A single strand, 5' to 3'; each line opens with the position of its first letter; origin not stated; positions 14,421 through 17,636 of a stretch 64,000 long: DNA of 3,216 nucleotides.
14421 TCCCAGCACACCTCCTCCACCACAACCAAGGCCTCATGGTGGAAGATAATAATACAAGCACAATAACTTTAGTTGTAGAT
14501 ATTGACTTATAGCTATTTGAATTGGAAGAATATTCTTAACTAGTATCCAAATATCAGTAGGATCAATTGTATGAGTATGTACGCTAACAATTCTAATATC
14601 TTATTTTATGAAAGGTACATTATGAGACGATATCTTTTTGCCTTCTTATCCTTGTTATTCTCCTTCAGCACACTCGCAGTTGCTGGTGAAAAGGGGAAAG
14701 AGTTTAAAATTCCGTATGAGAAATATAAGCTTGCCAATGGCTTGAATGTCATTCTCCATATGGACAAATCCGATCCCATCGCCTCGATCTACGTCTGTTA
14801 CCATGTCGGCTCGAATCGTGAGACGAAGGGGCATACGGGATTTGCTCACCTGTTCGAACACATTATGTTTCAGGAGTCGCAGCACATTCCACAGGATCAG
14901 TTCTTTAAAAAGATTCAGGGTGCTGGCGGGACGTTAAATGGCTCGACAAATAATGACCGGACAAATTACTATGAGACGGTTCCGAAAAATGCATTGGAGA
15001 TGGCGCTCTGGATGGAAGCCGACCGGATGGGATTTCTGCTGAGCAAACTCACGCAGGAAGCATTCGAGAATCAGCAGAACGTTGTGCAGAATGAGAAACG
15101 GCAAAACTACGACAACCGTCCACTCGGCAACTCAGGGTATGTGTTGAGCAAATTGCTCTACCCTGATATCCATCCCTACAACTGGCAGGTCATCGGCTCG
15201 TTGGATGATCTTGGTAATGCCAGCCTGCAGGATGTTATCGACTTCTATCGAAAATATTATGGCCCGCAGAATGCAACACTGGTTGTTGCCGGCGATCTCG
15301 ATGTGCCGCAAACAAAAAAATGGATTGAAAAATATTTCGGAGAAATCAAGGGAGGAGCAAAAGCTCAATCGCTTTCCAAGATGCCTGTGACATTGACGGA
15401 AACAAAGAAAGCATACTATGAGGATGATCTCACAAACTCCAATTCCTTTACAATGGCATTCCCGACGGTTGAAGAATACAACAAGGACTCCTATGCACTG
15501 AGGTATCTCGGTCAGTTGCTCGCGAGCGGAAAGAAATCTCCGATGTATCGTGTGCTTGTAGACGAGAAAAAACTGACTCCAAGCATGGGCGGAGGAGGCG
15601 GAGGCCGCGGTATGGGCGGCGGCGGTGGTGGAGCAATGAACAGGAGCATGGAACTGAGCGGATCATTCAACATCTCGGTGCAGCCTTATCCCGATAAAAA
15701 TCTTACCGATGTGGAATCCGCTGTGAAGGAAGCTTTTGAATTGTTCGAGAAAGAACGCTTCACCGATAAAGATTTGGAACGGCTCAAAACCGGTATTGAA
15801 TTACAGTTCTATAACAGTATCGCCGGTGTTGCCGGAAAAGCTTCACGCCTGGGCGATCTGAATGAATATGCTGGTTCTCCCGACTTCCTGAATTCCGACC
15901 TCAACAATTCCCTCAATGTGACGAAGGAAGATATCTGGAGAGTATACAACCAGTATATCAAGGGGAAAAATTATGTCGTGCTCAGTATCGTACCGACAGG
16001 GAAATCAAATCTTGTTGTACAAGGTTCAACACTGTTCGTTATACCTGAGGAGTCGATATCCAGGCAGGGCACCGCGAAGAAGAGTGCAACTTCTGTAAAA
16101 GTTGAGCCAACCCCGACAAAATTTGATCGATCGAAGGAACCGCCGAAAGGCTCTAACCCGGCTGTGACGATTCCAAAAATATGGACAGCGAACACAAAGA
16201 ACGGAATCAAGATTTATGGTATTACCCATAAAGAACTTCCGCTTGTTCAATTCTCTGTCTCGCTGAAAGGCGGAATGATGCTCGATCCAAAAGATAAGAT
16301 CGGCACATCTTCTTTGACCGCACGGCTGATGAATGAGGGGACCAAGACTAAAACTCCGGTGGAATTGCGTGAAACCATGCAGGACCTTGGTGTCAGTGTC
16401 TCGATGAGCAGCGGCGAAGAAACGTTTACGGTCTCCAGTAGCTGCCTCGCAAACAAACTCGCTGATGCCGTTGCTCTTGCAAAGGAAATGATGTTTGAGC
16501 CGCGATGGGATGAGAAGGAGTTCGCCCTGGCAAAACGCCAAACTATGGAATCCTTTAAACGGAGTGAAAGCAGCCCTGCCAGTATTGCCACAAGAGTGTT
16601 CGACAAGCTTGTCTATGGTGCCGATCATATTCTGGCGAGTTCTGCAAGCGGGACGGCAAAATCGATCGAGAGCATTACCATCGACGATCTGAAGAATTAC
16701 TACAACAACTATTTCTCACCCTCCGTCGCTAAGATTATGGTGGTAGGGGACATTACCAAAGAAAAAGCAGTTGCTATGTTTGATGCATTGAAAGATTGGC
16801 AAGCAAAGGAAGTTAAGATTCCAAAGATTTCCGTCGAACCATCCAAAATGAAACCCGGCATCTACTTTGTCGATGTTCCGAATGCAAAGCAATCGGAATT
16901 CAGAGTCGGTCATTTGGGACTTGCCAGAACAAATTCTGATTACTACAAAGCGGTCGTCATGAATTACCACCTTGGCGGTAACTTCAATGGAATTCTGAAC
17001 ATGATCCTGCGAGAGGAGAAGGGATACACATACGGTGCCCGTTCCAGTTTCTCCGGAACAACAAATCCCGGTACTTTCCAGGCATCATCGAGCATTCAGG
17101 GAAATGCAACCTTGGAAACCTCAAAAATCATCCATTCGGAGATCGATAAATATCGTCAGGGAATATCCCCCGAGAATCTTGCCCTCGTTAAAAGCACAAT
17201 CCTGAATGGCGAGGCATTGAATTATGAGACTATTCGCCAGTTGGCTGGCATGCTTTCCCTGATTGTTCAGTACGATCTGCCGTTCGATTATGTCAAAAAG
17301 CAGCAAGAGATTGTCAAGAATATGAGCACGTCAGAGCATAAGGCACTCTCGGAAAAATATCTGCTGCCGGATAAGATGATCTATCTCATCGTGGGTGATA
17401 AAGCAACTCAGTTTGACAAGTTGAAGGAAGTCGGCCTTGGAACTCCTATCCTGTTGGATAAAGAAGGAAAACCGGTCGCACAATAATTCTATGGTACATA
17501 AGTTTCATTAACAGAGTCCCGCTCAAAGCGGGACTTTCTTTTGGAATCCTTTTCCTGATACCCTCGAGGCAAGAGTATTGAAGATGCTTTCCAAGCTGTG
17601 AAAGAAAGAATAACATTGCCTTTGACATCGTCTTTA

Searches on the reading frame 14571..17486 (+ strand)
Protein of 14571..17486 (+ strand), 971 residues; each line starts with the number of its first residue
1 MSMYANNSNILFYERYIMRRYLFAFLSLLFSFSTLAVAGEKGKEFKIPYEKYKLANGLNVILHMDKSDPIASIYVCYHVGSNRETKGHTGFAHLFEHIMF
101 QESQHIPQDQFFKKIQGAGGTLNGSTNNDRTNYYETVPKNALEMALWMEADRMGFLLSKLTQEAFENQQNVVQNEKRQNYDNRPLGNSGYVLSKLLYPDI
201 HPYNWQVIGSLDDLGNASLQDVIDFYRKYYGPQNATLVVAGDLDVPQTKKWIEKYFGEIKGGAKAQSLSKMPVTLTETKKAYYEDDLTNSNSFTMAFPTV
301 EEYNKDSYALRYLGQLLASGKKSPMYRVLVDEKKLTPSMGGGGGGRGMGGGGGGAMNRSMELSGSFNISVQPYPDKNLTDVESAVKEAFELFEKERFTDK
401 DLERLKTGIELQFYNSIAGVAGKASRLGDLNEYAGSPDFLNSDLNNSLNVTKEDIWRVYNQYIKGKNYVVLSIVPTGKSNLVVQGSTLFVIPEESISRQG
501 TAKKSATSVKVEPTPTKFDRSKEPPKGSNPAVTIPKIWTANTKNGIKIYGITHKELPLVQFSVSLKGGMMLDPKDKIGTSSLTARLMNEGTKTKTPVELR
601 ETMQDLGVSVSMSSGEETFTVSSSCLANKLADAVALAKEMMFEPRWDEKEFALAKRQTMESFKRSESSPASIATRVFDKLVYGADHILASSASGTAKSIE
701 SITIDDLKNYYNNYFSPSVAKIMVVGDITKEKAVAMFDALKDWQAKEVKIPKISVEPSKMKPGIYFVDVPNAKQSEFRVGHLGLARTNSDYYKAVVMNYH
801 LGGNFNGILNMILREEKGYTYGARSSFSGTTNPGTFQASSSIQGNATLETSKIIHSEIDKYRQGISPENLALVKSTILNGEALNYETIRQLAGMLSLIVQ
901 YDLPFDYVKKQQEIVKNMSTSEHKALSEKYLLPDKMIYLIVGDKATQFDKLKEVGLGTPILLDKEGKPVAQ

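Call 3: search_protein_families(library=pfam, proteins=[window:14571-17486:+], max_evalue=1)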
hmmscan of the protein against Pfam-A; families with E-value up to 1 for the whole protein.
window:14571-17486:+ (971 aa): 3 families
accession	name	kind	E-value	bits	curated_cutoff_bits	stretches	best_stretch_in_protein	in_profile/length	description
PF05193.26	Peptidase_M16_C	-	1.5e-61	207.9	23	2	217-407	2-179/181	Peptidase M16 inactive domain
PF00675.25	Peptidase_M16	-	4.5e-29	101.7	22.3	2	60-181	2-120/149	Insulinase (Peptidase family M16)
PF08367.16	M16C_assoc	-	0.049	13.2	25.3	1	612-650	159-197/252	Peptidase M16C associated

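Call 55: find_related_loci(query=window:14622-17486:+, collection=genome_contigs, flank=10000)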
Query window:14622-17486:+ (954 aa) in genome_contigs; peptide patterns used: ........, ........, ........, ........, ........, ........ (x = any residue, [..] = any of these).
247 stretches matched a pattern; 182 encode a relative of the query (tblastn E <= 1e-3); the best 80 are kept; 80 distinct loci.
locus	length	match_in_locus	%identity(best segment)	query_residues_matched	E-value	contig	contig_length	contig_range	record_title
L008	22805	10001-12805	67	2-952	0e+0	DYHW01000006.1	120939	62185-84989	MAG TPA_asm: Melioribacter sp. isolate DR5_37_169 Afr_mines_DR5_13_length_120939_cov_75_946411, whole genome shotgun seq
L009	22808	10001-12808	64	1-952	0e+0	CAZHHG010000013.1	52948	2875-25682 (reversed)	MAG TPA_asm: uncultured Melioribacter sp. isolate SRP278314_co1_185 genome assembly, contig: NODE_821_length_52948_cov_6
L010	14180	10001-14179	64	2-948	0e+0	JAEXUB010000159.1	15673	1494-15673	MAG: Bacteroidetes bacterium isolate OH_HBrB_375 k127_2197157, whole genome shotgun sequence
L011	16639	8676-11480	63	2-952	0e+0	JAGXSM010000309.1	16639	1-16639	MAG: Melioribacter sp. isolate CROMO_A_200 c_000001130396, whole genome shotgun sequence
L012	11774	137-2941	64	2-952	0e+0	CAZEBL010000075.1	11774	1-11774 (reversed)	MAG TPA_asm: uncultured Melioribacter sp. isolate binchicken_co274_179 genome assembly, contig: NODE_13469_length_11774_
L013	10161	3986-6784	64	1-948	0e+0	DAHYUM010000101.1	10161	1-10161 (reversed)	MAG TPA_asm: bacterium isolate clean4509 NODE_101_length_10161_cov_1.590242, whole genome shotgun sequence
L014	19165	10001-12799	63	4-952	0e+0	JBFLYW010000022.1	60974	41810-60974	MAG: Bacteroidota bacterium isolate MAG095 MAG095_22, whole genome shotgun sequence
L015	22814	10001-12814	64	1-954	0e+0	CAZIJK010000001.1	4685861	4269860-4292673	MAG TPA_asm: uncultured Melioribacter sp. isolate SRP302447_co3_778 genome assembly, contig: NODE_1_length_4685861_cov_7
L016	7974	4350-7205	61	1-953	0e+0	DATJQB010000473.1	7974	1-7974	MAG TPA_asm: Bacteroidota bacterium isolate SMAG_U14929 k141_621610, whole genome shotgun sequence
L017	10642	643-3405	61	17-952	0e+0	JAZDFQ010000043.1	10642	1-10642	MAG: Ignavibacteriota bacterium isolate MEGAHIT-group-0.214 k141_10927212, whole genome shotgun sequence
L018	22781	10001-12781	62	26-952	0e+0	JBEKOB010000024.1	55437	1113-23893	MAG: Bacteroidota bacterium isolate SPRUCE 430 SPRUCE_430_24, whole genome shotgun sequence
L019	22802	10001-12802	60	4-954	0e+0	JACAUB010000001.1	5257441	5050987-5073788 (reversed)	MAG: Bacteroidetes bacterium isolate Cfx3-03 MAG03_1, whole genome shotgun sequence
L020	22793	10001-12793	60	6-951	0e+0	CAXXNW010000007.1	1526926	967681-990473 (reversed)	MAG: Bacteroidales bacterium isolate e4d1c670-f166-4d5b-b7a9-33c3b2120191 genome assembly, contig: contig_7, whole genom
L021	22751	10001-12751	61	21-952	0e+0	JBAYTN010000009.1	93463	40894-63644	MAG: Melioribacteraceae bacterium isolate SO_2016_LW3_1 scaffold00347_LW162_2016, whole genome shotgun sequence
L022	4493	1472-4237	60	14-950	0e+0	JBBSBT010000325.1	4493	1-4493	MAG: Bacteroidales bacterium isolate La6_metabat2.179 La6_metabat2.179_K_1611567_L_4493_cov_88.0000, whole genome shotgu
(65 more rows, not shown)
